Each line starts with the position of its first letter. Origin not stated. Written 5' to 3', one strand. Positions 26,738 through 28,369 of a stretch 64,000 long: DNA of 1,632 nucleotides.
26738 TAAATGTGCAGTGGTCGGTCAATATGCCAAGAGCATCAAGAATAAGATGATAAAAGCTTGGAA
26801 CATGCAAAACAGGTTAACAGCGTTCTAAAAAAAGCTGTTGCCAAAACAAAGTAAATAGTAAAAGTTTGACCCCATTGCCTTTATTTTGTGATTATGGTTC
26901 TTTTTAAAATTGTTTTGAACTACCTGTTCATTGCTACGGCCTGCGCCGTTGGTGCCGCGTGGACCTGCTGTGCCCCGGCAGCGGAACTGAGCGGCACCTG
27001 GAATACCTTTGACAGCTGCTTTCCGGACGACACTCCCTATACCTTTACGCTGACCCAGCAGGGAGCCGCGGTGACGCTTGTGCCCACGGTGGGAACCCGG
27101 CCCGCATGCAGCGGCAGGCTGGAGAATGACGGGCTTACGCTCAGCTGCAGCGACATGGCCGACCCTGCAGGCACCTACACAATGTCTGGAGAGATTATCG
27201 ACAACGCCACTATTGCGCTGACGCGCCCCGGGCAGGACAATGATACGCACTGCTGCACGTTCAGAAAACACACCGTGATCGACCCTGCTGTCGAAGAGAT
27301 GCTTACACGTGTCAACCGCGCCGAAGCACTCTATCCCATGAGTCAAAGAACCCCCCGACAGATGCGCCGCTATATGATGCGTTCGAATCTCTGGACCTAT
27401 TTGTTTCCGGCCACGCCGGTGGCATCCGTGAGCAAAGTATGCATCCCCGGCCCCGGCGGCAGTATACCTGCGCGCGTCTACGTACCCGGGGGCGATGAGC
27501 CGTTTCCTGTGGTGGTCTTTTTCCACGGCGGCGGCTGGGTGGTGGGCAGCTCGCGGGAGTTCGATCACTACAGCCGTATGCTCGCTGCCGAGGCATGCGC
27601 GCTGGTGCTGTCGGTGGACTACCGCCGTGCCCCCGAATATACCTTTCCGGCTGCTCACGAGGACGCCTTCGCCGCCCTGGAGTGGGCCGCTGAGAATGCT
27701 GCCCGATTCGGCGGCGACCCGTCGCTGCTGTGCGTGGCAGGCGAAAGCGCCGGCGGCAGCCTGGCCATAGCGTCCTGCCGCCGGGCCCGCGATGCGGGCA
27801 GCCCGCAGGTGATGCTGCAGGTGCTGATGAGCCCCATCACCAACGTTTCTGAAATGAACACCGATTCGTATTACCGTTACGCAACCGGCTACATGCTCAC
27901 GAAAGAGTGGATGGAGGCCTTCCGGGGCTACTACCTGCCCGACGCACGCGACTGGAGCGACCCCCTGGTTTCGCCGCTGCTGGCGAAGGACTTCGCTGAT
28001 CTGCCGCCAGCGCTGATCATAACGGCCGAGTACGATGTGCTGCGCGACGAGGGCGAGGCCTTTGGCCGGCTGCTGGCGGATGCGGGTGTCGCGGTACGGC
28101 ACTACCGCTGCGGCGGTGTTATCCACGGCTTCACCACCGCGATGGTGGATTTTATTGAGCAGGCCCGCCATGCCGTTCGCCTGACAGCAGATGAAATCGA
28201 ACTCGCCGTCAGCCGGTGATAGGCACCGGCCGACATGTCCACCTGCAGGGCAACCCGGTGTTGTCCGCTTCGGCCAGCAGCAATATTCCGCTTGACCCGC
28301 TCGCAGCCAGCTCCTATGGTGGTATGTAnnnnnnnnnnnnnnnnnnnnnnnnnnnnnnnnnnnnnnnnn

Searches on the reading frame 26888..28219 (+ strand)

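Call 37: search_protein_families(library=pfam, proteins=[window:26888-28219:+], max_evalue=0.00001)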
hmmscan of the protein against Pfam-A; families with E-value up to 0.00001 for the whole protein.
window:26888-28219:+ (443 aa): 4 families
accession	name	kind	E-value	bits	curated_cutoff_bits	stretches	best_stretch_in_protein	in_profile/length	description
PF07859.19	Abhydrolase_3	-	1.6e-67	227.8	25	1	209-416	1-209/210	alpha/beta hydrolase fold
PF20434.5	BD-FAE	-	3.4e-19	69.7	26.8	1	198-294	4-104/215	BD-FAE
PF00135.34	COesterase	-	2e-14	53.9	27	1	197-295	90-199/515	Carboxylesterase family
PF12697.13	Abhydrolase_6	-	1.2e-06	29.8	26.3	1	209-403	1-190/217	Alpha/beta hydrolase family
